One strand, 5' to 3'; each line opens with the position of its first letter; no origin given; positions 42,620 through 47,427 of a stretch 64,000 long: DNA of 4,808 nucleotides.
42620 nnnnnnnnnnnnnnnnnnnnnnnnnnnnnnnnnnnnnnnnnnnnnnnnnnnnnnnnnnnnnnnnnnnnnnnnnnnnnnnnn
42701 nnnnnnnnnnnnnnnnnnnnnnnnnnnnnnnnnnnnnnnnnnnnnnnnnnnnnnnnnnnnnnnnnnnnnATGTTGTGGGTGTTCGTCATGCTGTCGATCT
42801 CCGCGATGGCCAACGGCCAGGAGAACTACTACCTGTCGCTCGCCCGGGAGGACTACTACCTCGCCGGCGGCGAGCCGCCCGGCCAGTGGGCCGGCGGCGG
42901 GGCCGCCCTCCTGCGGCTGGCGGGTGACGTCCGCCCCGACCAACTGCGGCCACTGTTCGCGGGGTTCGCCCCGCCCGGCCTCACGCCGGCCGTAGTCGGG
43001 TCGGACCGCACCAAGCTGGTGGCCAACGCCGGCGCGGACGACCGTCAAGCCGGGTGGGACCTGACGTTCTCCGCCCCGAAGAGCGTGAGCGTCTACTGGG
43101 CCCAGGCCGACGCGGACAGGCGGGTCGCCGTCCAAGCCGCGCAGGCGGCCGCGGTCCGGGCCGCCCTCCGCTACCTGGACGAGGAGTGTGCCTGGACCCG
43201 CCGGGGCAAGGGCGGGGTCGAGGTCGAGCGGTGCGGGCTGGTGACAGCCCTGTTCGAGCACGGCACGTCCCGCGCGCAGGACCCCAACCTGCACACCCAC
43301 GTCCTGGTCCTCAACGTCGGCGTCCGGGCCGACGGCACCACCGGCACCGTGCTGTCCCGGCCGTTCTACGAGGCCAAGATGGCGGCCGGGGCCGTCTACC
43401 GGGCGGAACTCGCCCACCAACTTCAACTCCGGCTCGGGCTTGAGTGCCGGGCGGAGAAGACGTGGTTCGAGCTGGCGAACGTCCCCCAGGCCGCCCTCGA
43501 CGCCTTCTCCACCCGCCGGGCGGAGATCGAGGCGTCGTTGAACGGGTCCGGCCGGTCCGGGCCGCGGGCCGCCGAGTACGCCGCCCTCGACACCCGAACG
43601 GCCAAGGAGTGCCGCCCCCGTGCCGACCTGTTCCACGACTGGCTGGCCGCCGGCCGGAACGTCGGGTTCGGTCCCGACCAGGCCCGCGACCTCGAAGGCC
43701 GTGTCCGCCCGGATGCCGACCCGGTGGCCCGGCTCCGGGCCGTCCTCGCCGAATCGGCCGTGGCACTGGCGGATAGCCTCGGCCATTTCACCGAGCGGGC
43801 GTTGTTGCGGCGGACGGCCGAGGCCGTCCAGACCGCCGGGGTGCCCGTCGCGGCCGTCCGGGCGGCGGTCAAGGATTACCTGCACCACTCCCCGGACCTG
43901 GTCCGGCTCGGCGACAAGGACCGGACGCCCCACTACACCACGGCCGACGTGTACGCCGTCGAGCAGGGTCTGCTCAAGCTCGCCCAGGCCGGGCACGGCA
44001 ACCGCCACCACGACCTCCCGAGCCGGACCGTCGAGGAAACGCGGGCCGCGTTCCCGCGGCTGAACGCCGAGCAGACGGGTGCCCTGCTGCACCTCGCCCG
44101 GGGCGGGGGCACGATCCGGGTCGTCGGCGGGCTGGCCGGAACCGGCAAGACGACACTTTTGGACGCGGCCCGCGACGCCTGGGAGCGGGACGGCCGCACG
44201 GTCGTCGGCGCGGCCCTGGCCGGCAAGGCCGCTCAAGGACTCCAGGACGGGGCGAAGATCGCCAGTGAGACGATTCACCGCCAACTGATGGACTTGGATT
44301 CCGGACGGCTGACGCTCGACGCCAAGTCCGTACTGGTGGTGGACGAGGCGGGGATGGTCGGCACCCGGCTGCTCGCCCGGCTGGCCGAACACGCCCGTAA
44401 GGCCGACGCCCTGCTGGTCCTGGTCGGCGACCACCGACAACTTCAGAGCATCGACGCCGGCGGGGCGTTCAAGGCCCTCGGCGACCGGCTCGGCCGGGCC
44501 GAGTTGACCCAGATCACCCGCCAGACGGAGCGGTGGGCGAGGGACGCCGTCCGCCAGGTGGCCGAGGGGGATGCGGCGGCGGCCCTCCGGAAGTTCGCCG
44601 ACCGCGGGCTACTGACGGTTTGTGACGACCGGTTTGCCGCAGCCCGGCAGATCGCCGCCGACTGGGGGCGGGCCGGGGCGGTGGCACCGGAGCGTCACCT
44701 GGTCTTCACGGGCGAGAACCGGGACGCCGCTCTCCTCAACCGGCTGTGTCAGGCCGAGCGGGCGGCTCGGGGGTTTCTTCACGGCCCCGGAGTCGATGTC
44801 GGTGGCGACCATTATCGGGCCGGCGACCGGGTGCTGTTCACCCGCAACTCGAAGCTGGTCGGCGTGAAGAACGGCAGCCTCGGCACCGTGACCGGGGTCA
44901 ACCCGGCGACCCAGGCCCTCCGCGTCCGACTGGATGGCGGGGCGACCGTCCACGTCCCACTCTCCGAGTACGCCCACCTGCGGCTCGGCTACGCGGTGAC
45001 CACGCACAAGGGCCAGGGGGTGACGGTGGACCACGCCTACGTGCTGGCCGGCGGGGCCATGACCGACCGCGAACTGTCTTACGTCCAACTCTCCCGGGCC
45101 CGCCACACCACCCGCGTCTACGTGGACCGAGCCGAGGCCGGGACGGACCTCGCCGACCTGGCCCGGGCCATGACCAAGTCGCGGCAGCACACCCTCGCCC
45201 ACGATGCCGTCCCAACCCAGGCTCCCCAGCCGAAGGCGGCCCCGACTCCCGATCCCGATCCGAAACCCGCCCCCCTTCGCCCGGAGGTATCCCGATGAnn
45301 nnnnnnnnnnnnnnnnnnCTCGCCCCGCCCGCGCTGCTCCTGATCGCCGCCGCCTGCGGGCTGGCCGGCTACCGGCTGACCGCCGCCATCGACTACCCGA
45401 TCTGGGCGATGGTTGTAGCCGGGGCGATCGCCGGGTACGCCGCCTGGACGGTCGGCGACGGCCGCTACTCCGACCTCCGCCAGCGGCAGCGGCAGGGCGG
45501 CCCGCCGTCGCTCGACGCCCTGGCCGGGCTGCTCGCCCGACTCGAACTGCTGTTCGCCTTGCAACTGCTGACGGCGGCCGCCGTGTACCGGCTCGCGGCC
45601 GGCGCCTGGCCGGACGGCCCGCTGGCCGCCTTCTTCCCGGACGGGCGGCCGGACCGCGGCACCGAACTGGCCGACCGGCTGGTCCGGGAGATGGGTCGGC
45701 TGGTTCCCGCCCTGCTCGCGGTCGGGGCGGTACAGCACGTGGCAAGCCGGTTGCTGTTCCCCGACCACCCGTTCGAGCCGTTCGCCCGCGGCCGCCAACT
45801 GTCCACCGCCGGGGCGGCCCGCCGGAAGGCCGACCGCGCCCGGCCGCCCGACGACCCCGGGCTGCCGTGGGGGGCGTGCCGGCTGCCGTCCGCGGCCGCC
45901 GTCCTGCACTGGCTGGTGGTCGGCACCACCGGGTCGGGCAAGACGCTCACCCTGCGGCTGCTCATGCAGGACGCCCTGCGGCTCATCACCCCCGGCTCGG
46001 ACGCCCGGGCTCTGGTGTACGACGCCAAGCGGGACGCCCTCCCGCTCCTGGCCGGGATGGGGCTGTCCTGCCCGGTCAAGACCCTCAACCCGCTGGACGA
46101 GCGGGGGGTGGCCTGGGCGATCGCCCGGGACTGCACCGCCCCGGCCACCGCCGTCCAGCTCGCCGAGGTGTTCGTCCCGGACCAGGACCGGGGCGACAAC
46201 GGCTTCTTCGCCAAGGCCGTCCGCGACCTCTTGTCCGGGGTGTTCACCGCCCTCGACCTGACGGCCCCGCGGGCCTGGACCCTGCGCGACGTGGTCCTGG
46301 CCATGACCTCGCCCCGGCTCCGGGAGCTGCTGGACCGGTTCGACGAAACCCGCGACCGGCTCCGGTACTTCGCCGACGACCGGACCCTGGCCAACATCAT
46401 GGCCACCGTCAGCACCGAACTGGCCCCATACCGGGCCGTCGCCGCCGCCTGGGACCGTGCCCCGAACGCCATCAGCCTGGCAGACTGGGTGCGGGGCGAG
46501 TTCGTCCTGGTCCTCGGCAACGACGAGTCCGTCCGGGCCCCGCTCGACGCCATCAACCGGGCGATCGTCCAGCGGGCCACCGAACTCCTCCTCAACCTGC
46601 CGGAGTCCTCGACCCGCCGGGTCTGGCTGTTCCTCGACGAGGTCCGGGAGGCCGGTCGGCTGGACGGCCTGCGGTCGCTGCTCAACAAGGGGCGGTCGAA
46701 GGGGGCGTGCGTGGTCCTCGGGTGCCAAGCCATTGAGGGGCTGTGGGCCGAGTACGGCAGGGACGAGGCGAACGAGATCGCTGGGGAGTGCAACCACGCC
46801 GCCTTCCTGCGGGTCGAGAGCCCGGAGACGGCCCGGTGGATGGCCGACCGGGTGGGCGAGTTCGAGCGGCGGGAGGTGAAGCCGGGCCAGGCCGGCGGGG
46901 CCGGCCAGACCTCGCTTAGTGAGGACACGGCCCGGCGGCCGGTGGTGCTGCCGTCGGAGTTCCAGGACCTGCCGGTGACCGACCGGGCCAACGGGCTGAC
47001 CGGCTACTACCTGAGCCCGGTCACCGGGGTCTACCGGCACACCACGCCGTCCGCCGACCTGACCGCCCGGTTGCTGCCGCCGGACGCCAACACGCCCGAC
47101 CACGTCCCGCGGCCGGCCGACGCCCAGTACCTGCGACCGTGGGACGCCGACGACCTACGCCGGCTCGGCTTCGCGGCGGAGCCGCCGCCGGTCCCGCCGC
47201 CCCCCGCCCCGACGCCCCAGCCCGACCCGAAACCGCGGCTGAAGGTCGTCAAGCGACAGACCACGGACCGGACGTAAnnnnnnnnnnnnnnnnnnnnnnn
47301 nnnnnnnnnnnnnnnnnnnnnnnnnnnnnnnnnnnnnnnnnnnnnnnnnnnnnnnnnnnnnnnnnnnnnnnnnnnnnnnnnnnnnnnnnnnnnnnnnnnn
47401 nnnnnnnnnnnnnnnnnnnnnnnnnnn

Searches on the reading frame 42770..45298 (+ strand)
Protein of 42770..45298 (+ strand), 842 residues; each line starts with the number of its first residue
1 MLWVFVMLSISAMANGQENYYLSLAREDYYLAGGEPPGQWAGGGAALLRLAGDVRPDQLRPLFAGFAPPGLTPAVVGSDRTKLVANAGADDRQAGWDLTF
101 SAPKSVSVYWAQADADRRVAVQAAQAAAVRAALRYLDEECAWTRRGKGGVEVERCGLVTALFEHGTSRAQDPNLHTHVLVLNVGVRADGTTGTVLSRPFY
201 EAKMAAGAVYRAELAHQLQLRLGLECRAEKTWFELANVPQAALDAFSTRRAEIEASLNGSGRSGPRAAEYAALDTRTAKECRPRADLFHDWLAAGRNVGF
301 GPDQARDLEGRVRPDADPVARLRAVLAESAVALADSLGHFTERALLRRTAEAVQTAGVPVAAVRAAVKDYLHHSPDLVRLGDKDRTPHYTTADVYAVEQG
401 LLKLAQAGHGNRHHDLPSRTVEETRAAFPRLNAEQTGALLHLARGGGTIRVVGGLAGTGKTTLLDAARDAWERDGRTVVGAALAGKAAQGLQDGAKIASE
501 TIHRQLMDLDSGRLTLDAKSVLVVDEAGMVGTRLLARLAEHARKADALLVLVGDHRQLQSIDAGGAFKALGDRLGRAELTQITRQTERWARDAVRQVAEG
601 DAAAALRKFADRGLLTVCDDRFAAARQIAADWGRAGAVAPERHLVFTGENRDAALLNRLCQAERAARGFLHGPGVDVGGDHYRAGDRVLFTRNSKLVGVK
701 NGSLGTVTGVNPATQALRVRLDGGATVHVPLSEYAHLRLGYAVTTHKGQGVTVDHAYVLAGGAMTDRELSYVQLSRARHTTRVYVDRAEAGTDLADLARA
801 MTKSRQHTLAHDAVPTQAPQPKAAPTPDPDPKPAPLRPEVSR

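Call 3: search_protein_families(library=pfam, proteins=[window:42770-45298:+], max_evalue=0.01)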
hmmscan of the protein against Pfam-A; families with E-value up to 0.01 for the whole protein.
window:42770-45298:+ (842 aa): 9 families
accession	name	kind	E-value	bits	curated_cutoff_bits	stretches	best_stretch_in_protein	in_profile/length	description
PF08751.17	TrwC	-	5.1e-76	256.4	25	1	15-293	2-281/286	TrwC relaxase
PF13604.12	AAA_30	-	6.4e-53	179.8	27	1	431-618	2-189/191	AAA domain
PF13245.12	AAA_19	-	1.9e-15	57.7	25.1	1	451-560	15-131/134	AAA domain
PF18335.7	SH3_13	-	2.9e-07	30.6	41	1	674-720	18-64/65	ATP-dependent RecD-like DNA helicase SH3 domain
PF22232.2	TraI_hel_assoc_N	-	6.1e-06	27.2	27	1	455-553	2-99/99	TraI helicase-associated ssDNA bd, N-terminal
PF01443.25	Viral_helicase1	-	6.9e-06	26.5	21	1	451-561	2-100/228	Viral superfamily 1 RNA helicase core domain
PF05970.20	PIF1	-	0.00081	19.5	25.9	1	446-545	21-129/223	PIF1-like helicase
PF13191.12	AAA_16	-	0.0012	19.8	32.6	1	442-509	19-85/167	AAA ATPase domain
PF13538.12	UvrD_C_2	-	0.0096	16.2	27.4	0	740-781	2-49/52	UvrD-like helicase C-terminal domain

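Call 47: find_homologous_proteins(query=window:42770-45298:+, max_evalue=1e-30)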
Query window:42770-45298:+ (842 aa): 2690 proteins with E <= 1e-30 among 8000 candidates; the best 120 are listed.
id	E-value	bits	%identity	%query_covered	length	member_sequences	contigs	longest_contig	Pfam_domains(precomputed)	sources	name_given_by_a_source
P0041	0.0e+0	1656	91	100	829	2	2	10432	PF01443.25,PF13604.13,PF13245.13,PF18335.8,PF22232.3,PF08751.18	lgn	-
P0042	0.0e+0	1427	80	100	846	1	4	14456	PF01443.25,PF13604.13,PF13245.13,PF18335.8,PF22232.3,PF08751.18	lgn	-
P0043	0.0e+0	1327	74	100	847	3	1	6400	PF01443.25,PF13604.13,PF13245.13,PF18335.8,PF22232.3,PF08751.18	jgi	jgi:conjugative relaxase-like TrwC/TraI family protein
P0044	0.0e+0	1277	75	99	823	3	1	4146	PF05970.21,PF01443.25,PF13604.13,PF13245.13,PF18335.8,PF22232.3,PF08751.18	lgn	-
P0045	0.0e+0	1102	64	100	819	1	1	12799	PF05970.21,PF01443.25,PF13604.13,PF13245.13,PF08751.18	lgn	-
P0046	0.0e+0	1091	65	98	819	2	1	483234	PF01443.25,PF13604.13,PF13245.13,PF08751.18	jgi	jgi:conjugative relaxase-like TrwC/TraI family protein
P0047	0.0e+0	1065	64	96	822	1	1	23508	PF13604.13,PF13245.13,PF08751.18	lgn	-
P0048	0.0e+0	1047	61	99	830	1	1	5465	PF13604.13,PF13245.13,PF08751.18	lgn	-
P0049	0.0e+0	1044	62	97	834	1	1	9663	PF05970.21,PF01443.25,PF13604.13,PF13245.13,PF18335.8,PF13401.13,PF08751.18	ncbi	-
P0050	0.0e+0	1039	62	99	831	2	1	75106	PF01443.25,PF13604.13,PF13245.13,PF08751.18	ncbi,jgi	jgi:conjugative relaxase-like TrwC/TraI family protein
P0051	1.8e-292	991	65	89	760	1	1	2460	PF05970.21,PF13604.13,PF13245.13,PF08751.18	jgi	jgi:conjugative relaxase-like TrwC/TraI family protein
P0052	4.8e-292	989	57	97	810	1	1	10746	PF05970.21,PF01443.25,PF13604.13,PF13245.13,PF18335.8,PF22232.3,PF08751.18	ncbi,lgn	-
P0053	1.2e-280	952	61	96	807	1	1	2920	PF13604.13,PF13245.13,PF08751.18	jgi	jgi:conjugative relaxase-like TrwC/TraI family protein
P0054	3.2e-254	864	79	62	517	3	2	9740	PF13604.13,PF13245.13,PF08751.18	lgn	-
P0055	2.6e-245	835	56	95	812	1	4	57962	PF01443.25,PF13604.13,PF13245.13,PF18335.8,PF08751.18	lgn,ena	-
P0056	3.3e-239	815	51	96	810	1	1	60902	PF13086.13,PF05970.21,PF01443.25,PF13604.13,PF13245.13,PF18335.8,PF22232.3,PF08751.18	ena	-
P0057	1.2e-234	799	50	97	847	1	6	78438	PF13086.13,PF05970.21,PF13604.13,PF13245.13,PF18335.8,PF08751.18,PF13191.13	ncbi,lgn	-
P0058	3.8e-232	791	50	97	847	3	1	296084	PF13086.13,PF13604.13,PF13245.13,PF18335.8,PF08751.18,PF13191.13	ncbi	-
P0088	1.3e-223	763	46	97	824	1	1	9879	PF05970.21,PF01443.25,PF13604.13,PF13245.13,PF18335.8,PF22232.3,PF08751.18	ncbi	-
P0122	1.4e-218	746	48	96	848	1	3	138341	PF13086.13,PF13604.13,PF13245.13,PF18335.8,PF08751.18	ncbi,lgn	-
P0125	6.0e-218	744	48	96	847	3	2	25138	PF13086.13,PF01443.25,PF13604.13,PF13245.13,PF18335.8,PF22232.3,PF08751.18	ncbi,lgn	-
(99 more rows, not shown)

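Call 48: find_encoding_contigs(protein=P0046, flank=10000, max_places=1)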
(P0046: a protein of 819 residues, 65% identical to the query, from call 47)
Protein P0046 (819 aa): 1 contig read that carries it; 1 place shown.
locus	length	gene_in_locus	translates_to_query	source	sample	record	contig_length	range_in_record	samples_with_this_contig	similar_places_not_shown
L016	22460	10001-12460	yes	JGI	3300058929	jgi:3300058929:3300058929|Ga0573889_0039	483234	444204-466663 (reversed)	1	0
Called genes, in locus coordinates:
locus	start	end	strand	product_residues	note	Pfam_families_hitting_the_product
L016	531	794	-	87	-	-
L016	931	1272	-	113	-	-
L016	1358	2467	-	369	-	-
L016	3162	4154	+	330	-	-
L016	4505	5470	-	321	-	-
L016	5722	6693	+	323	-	PF02195:ParB_N, PF17762:HTH_ParB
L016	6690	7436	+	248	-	PF00092:VWA (faint)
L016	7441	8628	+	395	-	PF00069:Pkinase (weak)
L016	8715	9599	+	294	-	-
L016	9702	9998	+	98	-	-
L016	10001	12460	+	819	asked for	PF08751:TrwC, PF13245:AAA_19, PF13604:AAA_30, PF01443:Viral_helicase1 (faint)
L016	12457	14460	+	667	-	PF02534:T4SS-DNA_transf, PF10412:TrwB_AAD_bind, PF12696:TraG-D_C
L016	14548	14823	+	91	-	-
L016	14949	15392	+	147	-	PF12728:HTH_17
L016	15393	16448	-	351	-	PF00589:Phage_integrase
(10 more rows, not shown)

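Call 49: find_encoding_contigs(protein=P0050, flank=10000, max_places=1)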
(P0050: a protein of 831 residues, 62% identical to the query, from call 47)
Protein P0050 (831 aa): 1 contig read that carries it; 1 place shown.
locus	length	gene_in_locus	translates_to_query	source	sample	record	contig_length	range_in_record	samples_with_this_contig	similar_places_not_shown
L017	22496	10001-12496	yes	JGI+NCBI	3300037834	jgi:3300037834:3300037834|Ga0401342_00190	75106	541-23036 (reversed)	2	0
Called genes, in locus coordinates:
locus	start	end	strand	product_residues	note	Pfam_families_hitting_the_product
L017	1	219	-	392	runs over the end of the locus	PF17761:DUF1016_N, PF06250:YhcG_C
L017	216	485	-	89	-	-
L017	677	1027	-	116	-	-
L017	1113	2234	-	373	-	-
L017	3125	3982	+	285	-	-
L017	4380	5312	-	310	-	-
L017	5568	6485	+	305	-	PF02195:ParB_N, PF01022:HTH_5 (faint), PF12840:HTH_20 (faint), PF17762:HTH_ParB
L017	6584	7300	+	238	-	PF00092:VWA (weak)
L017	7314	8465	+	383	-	-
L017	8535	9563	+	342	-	-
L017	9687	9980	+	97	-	-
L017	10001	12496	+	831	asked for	PF08751:TrwC, PF01443:Viral_helicase1 (faint), PF13245:AAA_19, PF13604:AAA_30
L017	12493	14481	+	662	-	PF10412:TrwB_AAD_bind, PF02534:T4SS-DNA_transf (weak), PF12696:TraG-D_C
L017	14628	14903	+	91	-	-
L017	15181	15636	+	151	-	PF12728:HTH_17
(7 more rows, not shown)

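Call 50: find_encoding_contigs(protein=P0058, flank=10000, max_places=1)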
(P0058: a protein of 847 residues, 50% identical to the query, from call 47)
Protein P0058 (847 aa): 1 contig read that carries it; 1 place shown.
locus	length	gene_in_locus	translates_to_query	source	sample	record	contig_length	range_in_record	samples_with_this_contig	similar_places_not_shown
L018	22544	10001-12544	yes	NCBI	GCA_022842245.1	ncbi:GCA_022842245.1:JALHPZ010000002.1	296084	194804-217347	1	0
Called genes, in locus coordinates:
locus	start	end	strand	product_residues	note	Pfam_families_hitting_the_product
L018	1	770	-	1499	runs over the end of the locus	PF28553:WH_1, PF28554:DUF8437, PF00176:SNF2-rel_dom (faint), PF04851:ResIII, PF28555:Helicase_dom, PF00271:Helicase_C (faint)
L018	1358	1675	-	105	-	-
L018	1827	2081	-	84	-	-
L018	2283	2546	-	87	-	-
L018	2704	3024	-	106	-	-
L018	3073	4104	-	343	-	PF06067:DUF932 (weak)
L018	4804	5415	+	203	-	PF13338:AbiEi_4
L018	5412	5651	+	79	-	-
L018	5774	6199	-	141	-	PF21841:DUF6900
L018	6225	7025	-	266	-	-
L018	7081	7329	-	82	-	-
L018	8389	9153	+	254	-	PF08281:Sigma70_r4_2 (weak), PF13518:HTH_28 (faint)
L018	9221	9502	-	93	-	-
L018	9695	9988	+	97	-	-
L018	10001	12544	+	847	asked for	PF08751:TrwC, PF13086:AAA_11 (faint), PF13191:AAA_16 (weak), PF13245:AAA_19, PF13604:AAA_30, PF18335:SH3_13 (weak)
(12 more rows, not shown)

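Call 51: list_cluster_members(proteins=[P0058, P0050, P0057, P0049, P0122, P0125, P0052, P0088])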
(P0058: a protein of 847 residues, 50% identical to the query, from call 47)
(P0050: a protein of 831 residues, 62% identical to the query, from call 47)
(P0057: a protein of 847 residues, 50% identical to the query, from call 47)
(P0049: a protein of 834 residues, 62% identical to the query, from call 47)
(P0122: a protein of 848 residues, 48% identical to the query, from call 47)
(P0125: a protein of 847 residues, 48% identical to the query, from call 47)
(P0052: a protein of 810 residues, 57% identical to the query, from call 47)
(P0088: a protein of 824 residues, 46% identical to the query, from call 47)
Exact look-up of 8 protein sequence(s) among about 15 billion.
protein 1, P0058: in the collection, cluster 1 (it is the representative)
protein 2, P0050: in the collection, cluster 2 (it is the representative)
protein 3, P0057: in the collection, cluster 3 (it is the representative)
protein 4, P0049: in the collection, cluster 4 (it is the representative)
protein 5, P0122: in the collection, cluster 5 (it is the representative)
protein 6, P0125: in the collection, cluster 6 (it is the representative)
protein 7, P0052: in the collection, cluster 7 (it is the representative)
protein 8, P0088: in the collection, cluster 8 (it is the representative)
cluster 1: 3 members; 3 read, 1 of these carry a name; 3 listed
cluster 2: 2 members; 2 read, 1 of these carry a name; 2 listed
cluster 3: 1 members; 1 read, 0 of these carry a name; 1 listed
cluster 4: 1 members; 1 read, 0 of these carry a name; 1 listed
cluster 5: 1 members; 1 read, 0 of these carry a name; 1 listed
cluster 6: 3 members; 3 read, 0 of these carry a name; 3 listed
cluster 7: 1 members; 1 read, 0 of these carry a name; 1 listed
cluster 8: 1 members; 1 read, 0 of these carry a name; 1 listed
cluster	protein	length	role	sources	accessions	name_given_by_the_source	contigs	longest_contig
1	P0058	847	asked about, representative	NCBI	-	-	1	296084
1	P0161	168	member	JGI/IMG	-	ATP-dependent exoDNAse (exonuclease V) alpha subunit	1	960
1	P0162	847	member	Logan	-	-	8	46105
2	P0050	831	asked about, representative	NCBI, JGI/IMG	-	conjugative relaxase-like TrwC/TraI family protein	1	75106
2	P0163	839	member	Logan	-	-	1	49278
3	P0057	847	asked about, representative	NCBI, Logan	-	-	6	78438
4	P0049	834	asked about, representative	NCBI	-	-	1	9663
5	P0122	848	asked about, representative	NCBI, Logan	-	-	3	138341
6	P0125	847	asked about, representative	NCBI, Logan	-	-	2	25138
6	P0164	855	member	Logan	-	-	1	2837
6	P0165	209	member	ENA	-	-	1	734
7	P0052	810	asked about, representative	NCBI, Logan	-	-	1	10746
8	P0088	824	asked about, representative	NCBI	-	-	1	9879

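Call 77: find_encoding_contigs(protein=P0055, flank=10000, max_places=1)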
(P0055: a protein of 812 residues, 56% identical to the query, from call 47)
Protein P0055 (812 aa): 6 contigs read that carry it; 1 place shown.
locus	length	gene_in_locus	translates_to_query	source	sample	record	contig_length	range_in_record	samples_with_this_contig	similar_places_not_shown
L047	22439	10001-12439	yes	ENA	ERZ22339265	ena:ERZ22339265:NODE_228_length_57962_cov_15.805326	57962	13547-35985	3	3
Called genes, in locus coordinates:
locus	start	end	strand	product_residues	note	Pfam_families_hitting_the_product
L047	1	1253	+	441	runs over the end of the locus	-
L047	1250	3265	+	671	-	PF07724:AAA_2 (weak)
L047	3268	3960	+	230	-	PF13353:Fer4_12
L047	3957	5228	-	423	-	-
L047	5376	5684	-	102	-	-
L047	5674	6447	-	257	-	PF01656:CbiA, PF02374:ArsA_ATPase (faint), PF06564:CBP_BcsQ (weak), PF09140:MipZ (weak), PF10609:ParA, PF13614:AAA_31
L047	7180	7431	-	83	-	-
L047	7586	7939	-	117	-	-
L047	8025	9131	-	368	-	-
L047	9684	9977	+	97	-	-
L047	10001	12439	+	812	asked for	PF08751:TrwC, PF01443:Viral_helicase1 (faint), PF13245:AAA_19, PF13604:AAA_30, PF18335:SH3_13 (faint)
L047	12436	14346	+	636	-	PF02534:T4SS-DNA_transf, PF10412:TrwB_AAD_bind, PF12696:TraG-D_C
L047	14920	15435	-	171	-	PF18406:DUF1281_C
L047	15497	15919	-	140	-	-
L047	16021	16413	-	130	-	-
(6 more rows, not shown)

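Call 78: find_encoding_contigs(protein=P0056, flank=10000, max_places=1)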
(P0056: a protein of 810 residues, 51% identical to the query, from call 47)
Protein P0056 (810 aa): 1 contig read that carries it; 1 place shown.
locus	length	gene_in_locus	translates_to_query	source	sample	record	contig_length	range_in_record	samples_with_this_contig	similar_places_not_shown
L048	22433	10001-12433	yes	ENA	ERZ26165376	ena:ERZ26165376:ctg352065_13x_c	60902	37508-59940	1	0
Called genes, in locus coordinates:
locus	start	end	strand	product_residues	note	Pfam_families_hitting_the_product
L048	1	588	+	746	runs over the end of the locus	PF02089:Palm_thioest (faint), PF24322:Tle3 (faint)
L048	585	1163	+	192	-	-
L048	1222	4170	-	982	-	PF00515:TPR_1 (faint), PF13424:TPR_12 (faint), PF12770:CHAT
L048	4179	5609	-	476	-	-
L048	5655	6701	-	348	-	-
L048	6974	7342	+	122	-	PF11026:DUF2721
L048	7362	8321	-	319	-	PF00665:rve, PF13683:rve_3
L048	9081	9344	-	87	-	-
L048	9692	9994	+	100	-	PF21983:NikA-like (weak)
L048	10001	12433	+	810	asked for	PF08751:TrwC, PF05970:PIF1 (weak), PF13086:AAA_11 (faint), PF13245:AAA_19, PF13604:AAA_30, PF01443:Viral_helicase1 (faint), PF22232:TraI_hel_assoc_N (weak), PF18335:SH3_13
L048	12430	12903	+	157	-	-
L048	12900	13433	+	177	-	-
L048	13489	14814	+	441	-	-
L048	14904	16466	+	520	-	PF01580:FtsK_SpoIIIE (weak), PF02534:T4SS-DNA_transf, PF10412:TrwB_AAD_bind, PF12696:TraG-D_C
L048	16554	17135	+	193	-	-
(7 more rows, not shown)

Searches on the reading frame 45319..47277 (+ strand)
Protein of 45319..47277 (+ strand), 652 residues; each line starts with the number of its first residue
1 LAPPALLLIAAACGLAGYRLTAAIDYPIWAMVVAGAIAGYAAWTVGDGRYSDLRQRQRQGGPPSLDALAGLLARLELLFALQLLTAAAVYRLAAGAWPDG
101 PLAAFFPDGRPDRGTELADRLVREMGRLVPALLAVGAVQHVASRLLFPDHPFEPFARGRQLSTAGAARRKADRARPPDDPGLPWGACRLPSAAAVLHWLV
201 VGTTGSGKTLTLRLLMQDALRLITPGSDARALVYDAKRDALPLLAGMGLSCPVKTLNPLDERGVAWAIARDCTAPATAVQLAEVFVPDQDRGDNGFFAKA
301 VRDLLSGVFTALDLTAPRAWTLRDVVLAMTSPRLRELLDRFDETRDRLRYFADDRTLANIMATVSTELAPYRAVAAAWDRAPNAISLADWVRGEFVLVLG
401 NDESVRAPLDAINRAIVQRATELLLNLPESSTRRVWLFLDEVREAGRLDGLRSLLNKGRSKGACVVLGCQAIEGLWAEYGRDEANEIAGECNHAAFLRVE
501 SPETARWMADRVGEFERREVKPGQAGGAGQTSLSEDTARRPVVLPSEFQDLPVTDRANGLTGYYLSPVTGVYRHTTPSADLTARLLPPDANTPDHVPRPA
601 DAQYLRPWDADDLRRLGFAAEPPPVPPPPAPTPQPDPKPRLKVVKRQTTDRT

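Call 3: search_protein_families(library=pfam, proteins=[window:45319-47277:+], max_evalue=0.01)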
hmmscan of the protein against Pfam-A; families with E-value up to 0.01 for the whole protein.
window:45319-47277:+ (652 aa): 6 families
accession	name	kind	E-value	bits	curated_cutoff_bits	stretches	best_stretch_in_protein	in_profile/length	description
PF10412.15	TrwB_AAD_bind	-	2.9e-56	191.5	20.5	1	189-552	9-367/387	Type IV secretion-system coupling protein DNA-binding domain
PF12696.13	TraG-D_C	-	2.3e-19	70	22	1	434-552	1-125/126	TraM recognition site of TraD and TraG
PF02534.20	T4SS-DNA_transf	-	5.4e-12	45.8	20.1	1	253-552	97-424/468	Type IV secretory system Conjugative DNA transfer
PF01580.24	FtsK_SpoIIIE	-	0.0005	20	24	1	196-225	40-69/221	FtsK/SpoIIIE family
PF01935.23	DUF87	-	0.0021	18.6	23.2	1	197-235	25-59/220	Helicase HerA, central domain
PF25199.1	nSTAND_NTPase5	-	0.0051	17.1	34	0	198-227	44-69/145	Novel STAND NTPase 5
